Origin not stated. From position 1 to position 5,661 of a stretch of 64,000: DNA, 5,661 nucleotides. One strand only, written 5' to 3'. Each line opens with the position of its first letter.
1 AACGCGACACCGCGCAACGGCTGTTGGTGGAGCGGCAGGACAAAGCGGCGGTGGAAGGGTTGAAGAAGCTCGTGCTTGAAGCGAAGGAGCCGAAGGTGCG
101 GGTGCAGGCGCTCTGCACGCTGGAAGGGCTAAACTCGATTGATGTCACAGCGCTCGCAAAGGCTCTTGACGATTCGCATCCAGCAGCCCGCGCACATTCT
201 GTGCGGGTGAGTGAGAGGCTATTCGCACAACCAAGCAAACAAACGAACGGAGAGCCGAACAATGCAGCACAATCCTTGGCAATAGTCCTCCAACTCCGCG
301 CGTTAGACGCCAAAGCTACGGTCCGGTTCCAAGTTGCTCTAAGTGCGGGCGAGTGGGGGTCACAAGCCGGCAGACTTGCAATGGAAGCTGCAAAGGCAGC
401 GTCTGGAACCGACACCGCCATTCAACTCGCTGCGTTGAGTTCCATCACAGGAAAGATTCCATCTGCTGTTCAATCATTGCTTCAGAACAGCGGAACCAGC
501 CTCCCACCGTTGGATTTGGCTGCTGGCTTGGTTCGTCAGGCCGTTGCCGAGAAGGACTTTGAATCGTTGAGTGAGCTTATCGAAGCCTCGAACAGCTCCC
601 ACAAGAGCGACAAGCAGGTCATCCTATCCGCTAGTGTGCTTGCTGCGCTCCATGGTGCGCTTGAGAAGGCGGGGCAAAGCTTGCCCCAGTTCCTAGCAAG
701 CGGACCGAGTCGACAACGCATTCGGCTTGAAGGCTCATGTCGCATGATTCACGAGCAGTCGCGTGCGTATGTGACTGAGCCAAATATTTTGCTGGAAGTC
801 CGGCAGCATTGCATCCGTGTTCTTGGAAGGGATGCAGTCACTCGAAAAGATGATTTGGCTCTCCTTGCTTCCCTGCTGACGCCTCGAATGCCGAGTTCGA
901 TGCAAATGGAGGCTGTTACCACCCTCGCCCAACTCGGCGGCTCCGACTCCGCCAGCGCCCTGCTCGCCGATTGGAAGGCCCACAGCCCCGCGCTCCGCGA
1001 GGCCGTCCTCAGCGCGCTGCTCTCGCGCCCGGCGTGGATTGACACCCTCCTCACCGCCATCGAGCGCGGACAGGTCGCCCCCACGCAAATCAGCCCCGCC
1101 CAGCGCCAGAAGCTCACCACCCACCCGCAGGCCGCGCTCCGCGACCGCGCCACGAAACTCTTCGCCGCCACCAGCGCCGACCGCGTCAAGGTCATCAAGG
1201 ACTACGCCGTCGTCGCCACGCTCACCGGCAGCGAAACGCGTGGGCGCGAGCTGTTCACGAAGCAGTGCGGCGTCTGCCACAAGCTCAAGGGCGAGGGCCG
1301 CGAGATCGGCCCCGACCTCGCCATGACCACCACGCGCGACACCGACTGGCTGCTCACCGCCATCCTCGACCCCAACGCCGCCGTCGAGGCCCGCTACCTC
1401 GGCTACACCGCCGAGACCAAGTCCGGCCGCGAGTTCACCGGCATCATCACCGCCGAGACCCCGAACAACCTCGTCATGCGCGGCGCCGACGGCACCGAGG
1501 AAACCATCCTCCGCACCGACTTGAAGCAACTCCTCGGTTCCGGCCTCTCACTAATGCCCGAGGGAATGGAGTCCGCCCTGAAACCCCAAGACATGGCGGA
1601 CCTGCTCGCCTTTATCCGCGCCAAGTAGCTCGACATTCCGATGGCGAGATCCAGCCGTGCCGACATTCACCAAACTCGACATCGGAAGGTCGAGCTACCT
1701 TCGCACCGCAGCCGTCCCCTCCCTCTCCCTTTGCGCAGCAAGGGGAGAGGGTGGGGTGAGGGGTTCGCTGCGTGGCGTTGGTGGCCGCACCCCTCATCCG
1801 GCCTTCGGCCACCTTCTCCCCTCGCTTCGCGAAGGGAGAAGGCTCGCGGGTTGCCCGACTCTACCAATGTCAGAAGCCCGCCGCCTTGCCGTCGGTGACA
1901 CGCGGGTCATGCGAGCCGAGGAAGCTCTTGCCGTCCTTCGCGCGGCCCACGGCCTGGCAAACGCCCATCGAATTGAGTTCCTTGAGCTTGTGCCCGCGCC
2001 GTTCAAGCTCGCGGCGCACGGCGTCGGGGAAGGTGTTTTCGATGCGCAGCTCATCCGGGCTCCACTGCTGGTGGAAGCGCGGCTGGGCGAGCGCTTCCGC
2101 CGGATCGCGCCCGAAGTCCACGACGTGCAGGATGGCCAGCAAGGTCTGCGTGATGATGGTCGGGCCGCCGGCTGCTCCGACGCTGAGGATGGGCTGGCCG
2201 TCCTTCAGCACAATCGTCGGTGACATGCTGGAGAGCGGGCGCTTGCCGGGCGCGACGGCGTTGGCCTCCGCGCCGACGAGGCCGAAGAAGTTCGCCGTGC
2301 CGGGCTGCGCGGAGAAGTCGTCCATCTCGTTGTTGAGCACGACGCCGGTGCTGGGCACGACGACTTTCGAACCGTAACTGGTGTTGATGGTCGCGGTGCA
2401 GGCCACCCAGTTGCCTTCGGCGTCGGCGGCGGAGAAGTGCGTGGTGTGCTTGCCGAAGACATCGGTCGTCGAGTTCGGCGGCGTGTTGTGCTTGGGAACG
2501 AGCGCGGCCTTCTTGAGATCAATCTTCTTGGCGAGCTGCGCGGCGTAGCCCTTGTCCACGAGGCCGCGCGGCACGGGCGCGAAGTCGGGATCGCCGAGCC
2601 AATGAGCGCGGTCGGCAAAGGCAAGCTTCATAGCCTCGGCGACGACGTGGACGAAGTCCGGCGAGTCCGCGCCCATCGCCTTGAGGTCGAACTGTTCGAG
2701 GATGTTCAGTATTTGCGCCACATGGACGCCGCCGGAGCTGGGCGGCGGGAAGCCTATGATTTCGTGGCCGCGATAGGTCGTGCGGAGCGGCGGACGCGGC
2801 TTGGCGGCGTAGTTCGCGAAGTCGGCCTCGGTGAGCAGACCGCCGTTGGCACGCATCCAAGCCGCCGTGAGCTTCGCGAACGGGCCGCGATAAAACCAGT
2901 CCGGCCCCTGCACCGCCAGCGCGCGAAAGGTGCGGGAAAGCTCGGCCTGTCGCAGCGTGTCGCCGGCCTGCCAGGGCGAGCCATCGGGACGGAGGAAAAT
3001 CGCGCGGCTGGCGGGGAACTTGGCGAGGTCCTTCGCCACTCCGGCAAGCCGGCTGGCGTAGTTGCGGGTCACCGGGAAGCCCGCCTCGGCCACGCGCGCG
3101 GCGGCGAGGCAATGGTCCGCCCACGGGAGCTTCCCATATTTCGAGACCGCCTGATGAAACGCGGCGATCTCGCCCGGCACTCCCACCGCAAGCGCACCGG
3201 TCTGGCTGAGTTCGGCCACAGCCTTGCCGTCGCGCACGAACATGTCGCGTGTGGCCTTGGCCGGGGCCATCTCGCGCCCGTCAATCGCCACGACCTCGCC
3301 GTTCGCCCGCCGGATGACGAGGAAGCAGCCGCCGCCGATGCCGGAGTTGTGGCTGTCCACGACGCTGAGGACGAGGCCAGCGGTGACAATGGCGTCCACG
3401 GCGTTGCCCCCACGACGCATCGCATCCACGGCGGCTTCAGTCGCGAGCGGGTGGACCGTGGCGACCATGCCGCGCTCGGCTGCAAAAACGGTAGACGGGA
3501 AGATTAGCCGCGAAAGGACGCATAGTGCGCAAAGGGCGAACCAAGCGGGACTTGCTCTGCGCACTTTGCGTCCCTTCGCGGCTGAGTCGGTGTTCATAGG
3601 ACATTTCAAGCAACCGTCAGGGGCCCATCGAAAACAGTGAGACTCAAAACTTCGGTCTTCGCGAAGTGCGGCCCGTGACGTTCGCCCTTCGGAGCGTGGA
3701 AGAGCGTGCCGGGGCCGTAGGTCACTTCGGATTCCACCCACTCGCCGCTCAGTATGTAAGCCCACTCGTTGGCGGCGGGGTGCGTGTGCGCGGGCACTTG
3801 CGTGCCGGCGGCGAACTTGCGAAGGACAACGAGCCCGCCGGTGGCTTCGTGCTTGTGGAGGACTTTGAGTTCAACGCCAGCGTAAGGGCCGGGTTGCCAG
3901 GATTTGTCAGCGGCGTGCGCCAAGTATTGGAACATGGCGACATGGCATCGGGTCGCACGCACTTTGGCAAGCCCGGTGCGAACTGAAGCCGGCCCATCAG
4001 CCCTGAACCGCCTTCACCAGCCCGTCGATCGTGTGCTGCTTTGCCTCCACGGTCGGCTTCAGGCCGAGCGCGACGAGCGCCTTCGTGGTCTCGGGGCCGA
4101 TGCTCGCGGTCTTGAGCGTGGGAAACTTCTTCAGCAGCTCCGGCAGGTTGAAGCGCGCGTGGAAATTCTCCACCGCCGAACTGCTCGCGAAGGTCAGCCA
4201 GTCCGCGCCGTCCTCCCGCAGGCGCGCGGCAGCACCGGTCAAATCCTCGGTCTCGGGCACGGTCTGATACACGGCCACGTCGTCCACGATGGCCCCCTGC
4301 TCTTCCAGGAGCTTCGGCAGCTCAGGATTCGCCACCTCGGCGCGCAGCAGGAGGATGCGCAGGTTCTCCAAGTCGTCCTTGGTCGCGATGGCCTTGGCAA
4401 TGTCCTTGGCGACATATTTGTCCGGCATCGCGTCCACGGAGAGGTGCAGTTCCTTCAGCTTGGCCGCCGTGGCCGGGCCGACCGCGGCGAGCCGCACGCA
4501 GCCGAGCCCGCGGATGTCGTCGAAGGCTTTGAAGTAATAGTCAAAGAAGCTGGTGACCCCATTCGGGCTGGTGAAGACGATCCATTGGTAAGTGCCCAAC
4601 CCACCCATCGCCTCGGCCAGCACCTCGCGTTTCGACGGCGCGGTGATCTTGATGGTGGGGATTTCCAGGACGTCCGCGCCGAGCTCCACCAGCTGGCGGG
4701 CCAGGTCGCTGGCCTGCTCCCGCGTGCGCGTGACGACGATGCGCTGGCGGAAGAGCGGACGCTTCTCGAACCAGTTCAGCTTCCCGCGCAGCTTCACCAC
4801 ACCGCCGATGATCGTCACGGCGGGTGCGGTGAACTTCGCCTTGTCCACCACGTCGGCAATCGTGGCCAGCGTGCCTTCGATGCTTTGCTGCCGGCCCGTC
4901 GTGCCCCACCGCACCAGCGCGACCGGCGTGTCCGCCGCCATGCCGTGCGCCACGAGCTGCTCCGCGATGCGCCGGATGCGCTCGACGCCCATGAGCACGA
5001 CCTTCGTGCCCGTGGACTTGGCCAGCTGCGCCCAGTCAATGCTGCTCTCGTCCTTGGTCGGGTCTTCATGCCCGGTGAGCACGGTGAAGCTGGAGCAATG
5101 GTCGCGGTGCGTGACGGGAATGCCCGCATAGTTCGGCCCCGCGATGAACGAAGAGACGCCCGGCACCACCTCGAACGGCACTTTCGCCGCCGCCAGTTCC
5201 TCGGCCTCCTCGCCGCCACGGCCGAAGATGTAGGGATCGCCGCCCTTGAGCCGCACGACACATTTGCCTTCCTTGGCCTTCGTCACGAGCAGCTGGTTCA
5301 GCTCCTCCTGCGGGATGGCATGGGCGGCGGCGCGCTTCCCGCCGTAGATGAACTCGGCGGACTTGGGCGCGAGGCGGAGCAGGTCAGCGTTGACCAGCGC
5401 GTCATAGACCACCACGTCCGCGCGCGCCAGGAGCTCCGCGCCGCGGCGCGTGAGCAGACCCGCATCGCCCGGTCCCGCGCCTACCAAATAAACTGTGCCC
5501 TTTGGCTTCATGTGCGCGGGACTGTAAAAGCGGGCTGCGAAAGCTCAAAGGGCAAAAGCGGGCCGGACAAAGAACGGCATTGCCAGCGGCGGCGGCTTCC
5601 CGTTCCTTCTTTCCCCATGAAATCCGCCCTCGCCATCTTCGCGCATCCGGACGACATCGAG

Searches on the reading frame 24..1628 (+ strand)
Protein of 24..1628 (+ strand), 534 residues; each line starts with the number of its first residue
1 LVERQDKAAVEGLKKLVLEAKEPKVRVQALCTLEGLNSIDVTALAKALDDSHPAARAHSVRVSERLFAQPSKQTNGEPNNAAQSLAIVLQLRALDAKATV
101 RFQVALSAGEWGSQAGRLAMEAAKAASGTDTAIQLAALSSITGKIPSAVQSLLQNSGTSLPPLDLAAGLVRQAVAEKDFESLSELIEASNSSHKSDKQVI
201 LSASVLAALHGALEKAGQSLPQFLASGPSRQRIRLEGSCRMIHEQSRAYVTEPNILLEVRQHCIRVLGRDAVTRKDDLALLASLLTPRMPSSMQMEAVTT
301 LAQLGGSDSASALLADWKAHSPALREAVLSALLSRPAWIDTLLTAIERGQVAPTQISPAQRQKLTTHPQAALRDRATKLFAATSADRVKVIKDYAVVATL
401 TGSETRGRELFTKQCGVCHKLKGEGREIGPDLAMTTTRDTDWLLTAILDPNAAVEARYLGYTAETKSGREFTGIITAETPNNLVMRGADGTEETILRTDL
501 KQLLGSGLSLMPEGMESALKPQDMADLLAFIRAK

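Call 82: search_protein_families(library=pfam, proteins=[window:24-1628:+], max_evalue=0.00001)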
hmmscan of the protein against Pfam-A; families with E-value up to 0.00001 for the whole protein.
window:24-1628:+ (534 aa): 2 families
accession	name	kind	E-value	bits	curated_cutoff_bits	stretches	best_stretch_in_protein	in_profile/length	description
PF00034.26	Cytochrom_C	-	3e-09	38.5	21.3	0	406-452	3-50/90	Cytochrome c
PF13442.11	Cytochrome_CBB3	-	3.5e-06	27.7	27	0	405-448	4-42/68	Cytochrome C oxidase, cbb3-type, subunit III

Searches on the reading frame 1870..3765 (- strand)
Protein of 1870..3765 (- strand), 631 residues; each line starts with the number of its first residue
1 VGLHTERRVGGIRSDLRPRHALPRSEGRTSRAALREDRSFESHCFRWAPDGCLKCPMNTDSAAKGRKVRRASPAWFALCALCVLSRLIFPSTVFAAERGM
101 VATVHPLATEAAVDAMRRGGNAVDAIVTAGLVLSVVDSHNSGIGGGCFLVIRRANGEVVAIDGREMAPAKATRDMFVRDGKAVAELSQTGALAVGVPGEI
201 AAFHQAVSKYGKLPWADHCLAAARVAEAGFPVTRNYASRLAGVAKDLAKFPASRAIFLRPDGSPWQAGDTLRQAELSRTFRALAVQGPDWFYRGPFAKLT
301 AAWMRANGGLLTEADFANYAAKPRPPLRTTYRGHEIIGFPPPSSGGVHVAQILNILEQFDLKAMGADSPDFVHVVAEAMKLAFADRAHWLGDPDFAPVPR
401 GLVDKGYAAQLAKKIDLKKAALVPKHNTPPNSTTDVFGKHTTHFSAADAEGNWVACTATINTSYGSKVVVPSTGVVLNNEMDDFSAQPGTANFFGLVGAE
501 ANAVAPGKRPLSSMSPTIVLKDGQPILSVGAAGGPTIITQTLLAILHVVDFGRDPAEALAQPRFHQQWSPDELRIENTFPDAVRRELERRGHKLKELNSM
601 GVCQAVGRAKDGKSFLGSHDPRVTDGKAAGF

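Call 62: search_protein_families(library=pfam, proteins=[window:1870-3765:-], max_evalue=0.00001)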
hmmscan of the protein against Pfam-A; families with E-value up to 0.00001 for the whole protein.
window:1870-3765:- (631 aa): 1 family
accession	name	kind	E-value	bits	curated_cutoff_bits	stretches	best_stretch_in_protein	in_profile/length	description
PF01019.26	G_glu_transpept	-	8.4e-170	566.4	27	1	114-622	2-509/512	Gamma-glutamyltranspeptidase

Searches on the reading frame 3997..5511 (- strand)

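Call 62: search_protein_families(library=pfam, proteins=[window:3997-5511:-], max_evalue=0.00001)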
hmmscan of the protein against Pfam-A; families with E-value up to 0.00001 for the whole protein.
window:3997-5511:- (504 aa): 2 families
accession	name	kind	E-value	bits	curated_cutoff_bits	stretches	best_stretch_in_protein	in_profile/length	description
PF02602.20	HEM4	-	8.5e-58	195.6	27.5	1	269-499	2-230/231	Uroporphyrinogen-III synthase HemD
PF00590.25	TP_methylase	-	3.6e-53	181.1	27.8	1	6-218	1-211/212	Tetrapyrrole (Corrin/Porphyrin) Methylases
